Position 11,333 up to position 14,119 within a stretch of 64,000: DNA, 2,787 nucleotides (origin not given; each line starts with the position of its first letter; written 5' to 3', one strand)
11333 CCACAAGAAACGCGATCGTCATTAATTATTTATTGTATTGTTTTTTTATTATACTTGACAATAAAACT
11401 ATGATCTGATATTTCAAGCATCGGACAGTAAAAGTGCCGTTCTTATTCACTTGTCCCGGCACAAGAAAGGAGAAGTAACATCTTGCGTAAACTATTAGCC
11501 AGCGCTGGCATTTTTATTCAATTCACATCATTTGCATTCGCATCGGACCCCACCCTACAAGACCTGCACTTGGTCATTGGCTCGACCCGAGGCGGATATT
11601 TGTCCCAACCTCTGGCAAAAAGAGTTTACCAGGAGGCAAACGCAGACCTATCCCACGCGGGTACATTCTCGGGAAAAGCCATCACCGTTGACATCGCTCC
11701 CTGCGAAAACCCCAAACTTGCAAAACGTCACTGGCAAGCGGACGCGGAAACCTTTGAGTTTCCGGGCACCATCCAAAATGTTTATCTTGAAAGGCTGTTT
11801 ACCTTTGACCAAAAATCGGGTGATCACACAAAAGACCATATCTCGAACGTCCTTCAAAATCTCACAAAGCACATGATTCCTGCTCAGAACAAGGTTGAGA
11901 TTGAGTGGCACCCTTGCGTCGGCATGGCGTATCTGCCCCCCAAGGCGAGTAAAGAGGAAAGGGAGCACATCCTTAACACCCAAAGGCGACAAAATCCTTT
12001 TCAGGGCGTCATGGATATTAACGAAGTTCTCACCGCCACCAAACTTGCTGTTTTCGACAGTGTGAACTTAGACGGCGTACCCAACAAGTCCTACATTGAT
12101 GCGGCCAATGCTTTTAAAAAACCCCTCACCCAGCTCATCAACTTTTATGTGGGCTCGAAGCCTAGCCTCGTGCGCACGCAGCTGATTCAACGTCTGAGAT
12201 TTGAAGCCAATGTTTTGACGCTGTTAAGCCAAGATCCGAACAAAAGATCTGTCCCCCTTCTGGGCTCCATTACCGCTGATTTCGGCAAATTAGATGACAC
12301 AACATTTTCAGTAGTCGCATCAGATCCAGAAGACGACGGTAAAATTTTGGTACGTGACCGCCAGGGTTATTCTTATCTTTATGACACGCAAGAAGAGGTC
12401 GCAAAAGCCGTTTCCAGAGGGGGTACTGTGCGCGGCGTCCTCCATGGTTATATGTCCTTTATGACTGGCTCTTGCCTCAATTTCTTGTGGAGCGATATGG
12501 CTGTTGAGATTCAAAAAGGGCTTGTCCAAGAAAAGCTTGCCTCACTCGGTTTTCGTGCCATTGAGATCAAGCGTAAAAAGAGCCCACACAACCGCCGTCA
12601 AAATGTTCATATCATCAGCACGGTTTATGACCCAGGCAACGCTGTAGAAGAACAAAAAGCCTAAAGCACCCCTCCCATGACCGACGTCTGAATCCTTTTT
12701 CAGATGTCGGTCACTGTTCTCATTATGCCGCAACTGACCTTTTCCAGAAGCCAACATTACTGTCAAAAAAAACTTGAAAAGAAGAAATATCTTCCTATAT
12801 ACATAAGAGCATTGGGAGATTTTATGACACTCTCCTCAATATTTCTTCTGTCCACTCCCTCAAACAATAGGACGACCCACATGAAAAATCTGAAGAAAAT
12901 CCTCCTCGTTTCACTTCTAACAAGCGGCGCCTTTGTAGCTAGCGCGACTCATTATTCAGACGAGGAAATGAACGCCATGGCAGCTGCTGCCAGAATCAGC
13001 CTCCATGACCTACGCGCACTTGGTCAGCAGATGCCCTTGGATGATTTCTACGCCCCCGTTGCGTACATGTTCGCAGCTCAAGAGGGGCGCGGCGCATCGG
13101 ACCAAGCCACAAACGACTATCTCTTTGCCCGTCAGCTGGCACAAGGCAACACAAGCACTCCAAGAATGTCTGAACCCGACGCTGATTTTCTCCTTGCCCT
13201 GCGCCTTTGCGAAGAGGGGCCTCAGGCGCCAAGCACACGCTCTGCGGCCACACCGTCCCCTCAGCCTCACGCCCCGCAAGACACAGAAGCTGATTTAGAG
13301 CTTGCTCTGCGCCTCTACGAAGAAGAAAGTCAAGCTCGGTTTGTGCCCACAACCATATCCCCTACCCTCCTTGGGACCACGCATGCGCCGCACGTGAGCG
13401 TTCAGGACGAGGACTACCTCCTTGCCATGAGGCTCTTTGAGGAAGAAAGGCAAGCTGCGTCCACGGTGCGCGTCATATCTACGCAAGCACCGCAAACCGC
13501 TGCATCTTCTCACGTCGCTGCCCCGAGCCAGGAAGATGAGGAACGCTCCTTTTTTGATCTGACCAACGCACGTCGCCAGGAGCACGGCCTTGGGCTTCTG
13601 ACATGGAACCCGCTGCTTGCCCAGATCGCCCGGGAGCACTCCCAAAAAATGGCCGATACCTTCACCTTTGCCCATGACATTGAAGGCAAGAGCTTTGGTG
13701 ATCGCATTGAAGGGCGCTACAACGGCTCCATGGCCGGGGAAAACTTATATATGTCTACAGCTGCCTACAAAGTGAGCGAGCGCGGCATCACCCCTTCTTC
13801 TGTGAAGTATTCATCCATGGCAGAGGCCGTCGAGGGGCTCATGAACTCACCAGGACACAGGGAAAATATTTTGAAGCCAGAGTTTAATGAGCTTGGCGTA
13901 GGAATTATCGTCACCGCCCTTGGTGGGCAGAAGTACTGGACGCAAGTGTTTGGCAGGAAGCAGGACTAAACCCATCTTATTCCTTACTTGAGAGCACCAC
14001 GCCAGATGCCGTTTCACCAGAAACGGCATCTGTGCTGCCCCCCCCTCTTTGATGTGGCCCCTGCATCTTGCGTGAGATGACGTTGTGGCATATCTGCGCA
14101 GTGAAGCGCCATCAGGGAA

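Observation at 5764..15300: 9.5-kb co-directional block of eight signal-peptide ORFs with no housekeeping gene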

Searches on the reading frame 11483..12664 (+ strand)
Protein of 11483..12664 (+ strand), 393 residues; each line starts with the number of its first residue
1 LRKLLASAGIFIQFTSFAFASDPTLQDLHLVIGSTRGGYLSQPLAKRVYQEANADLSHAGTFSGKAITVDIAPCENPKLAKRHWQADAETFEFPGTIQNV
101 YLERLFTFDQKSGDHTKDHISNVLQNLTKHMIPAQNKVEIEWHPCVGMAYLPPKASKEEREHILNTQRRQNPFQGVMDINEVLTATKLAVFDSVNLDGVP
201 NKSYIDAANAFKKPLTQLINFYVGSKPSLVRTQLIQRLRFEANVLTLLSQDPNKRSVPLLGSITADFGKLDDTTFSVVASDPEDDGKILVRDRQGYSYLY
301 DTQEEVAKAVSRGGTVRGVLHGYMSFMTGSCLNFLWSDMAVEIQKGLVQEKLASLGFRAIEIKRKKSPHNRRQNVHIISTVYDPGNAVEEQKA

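Call 5: search_protein_families(library=pfam, proteins=[window:11483-12664:+], max_evalue=0.1)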
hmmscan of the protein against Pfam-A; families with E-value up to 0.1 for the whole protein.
window:11483-12664:+ (393 aa): 0 families

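Call 6: search_protein_families(library=ncbifam, proteins=[window:11483-12664:+], max_evalue=0.1)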
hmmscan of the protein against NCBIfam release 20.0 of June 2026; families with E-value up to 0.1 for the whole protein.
window:11483-12664:+ (393 aa): 0 families

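Call 42: find_homologous_proteins(query=window:11483-12664:+)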
Query window:11483-12664:+ (393 aa): 2 proteins with E <= 0.001 among 4571 candidates.
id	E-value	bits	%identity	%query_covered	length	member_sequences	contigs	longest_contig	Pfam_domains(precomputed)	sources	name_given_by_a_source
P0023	4.8e-262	886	100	100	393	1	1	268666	-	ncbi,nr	ncbi:MAG: hypothetical protein C0514_02320 [Candidatus Puniceispirillum sp.]|nr:hypothetical protein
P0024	3.3e-223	759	85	100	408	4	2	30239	-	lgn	-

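Call 48: search_protein_families(library=pfam, proteins=[window:11483-12664:+], max_evalue=10)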
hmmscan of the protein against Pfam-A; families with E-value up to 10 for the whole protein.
window:11483-12664:+ (393 aa): 0 families

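Call 58: predict_structure(alignment_id=A4)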
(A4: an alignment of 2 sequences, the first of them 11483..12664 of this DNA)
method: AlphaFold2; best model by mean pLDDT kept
length: 393 residues; sequences in the alignment: 2
mean_pLDDT: 38.9   pTM: 0.30
mean pLDDT of the five models: 38.9, 37.7, 36.6, 35.5, 32.2
residues with pLDDT >= 90: 0; 70-90: 0; 50-70: 48; < 50: 345
segments of 3 or more residues with pLDDT < 50: 1-39, 56-73, 88-115, 128-284, 287-300, 306-393
pLDDT, mean of each block of 10 residues (from residue 1): 28 23 41 41 58 49 44 52 54 46 38 47 51 35 28 36 40 33 39 38 37 42 36 41 31 31 31 34 44 43 47 34 35 34 39 37 37 33 34 27
secondary structure, 60 per line:
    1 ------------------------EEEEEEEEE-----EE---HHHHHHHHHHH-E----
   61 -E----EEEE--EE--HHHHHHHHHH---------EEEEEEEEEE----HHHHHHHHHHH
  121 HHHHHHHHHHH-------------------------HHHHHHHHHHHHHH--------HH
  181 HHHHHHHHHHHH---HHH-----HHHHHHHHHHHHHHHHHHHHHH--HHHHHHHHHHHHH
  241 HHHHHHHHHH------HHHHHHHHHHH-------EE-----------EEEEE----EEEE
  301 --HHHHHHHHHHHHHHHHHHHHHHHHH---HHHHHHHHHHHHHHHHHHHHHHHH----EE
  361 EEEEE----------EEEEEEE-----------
elements in order: E25-33 H44-54 E67-70 H77-86 E96-105 H110-131 H157-170 H179-192 H204-225 H228-250 H257-267 E288-292 E297-300 H303-327 H331-354 E359-365 E376-382

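Call 82: search_protein_families(library=padloc, proteins=[window:11483-12664:+], max_evalue=0.01)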
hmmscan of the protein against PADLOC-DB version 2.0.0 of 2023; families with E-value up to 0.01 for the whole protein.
window:11483-12664:+ (393 aa): 0 families

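Call 83: search_protein_families(library=phrogs, proteins=[window:11483-12664:+], max_evalue=0.01)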
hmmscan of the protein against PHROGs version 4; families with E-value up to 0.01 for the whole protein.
window:11483-12664:+ (393 aa): 0 families

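Call 85: search_solved_structures(query=window:11483-12664:+, max_evalue=10)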
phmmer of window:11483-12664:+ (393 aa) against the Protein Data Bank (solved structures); distinct sequences matched with E-value up to 10: 5.
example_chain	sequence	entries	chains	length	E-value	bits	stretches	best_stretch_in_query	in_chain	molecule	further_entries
9rch_A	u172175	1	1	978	0.13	14.6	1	321-390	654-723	Coat protein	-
8hi1_A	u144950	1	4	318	0.34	13.2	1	205-305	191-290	CRISPR-associated endonuclease Cas1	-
2x24_A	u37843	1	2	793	0.49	12.7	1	297-385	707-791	ACETYL-COA CARBOXYLASE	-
6s1m_B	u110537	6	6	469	1.7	10.9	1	158-199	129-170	DNA polymerase delta subunit 2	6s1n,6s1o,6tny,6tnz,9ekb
3e0j_A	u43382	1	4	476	1.7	10.9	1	158-199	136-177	DNA polymerase subunit delta-2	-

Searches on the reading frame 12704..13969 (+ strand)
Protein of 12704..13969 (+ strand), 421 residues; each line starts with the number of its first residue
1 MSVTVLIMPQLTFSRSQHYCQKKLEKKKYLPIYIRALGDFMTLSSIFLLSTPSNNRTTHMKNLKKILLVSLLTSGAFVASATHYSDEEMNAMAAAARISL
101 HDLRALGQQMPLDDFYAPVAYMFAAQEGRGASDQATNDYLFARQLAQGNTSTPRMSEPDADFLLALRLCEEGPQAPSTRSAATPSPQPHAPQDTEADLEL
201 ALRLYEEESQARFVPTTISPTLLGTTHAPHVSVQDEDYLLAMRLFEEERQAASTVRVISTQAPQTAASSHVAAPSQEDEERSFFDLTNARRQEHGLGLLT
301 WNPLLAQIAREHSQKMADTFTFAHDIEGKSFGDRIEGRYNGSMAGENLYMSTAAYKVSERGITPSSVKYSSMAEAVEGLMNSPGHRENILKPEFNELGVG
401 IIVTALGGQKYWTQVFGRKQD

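Call 5: search_protein_families(library=pfam, proteins=[window:12704-13969:+], max_evalue=0.1)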
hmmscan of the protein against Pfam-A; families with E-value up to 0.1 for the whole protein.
window:12704-13969:+ (421 aa): 1 family
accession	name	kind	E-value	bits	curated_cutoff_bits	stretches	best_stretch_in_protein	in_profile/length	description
PF00188.32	CAP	-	1.5e-17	65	21.1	1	285-416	2-117/117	Cysteine-rich secretory protein family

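Call 6: search_protein_families(library=ncbifam, proteins=[window:12704-13969:+], max_evalue=0.1)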
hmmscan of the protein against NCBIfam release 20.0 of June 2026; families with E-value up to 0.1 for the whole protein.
window:12704-13969:+ (421 aa): 2 families
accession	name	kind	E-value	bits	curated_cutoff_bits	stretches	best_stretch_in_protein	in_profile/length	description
TIGR02909.1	spore_YkwD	subfamily_domain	3.2e-20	72.3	171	1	278-416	3-125/127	uncharacterized protein, YkwD family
NF052539.1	DivAsocLipDalA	equivalog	7.7e-06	25.8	200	1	261-417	26-169/169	divisome-associated lipoprotein DalA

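Call 47: search_solved_structures(query=window:12881-13969:+, max_evalue=0.01, show_alignments=1)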
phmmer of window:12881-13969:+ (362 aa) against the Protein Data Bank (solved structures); distinct sequences matched with E-value up to 0.01: 1.
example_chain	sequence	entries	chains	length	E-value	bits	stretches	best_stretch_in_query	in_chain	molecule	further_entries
4ifa_A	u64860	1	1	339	4.5e-13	52.6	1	222-355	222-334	Extracellular protein containing a SCP domain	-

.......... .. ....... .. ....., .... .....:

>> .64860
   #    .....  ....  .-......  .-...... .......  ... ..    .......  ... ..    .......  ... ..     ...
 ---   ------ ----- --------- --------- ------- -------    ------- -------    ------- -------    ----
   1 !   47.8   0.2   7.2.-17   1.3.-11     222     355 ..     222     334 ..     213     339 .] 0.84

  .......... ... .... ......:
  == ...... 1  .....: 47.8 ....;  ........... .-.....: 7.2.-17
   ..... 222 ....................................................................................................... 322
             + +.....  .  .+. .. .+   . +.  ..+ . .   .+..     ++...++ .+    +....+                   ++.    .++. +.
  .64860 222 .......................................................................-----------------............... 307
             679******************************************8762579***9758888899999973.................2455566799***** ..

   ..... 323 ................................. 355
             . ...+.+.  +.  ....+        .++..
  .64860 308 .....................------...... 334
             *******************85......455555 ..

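Call 82: search_protein_families(library=padloc, proteins=[window:12881-13969:+], max_evalue=0.01)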
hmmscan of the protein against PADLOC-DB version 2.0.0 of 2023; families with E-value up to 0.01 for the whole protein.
window:12881-13969:+ (362 aa): 0 families

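Call 83: search_protein_families(library=phrogs, proteins=[window:12881-13969:+], max_evalue=0.01)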
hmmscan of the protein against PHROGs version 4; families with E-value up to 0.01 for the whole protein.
window:12881-13969:+ (362 aa): 1 family
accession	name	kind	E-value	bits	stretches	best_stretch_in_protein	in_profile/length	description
phrog_16914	-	moron, auxiliary metabolic gene and host takeover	6.3e-19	69.5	1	203-357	57-197/200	sporulation protein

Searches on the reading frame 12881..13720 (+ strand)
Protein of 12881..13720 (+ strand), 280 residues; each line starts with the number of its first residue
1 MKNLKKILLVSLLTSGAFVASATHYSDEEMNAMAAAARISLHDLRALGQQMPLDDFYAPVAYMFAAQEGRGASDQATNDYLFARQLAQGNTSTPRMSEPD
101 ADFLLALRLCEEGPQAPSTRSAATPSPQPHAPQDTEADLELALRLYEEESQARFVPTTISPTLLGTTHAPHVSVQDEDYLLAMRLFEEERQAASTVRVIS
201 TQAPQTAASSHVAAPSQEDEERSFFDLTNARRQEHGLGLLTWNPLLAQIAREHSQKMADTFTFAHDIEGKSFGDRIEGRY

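Call 48: search_protein_families(library=pfam, proteins=[window:12881-13720:+], max_evalue=10)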
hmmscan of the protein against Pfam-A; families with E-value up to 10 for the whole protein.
window:12881-13720:+ (280 aa): 1 family
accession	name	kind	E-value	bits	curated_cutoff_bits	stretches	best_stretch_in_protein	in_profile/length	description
PF00188.32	CAP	-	1.6e-07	32.6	21.1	1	225-266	1-42/117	Cysteine-rich secretory protein family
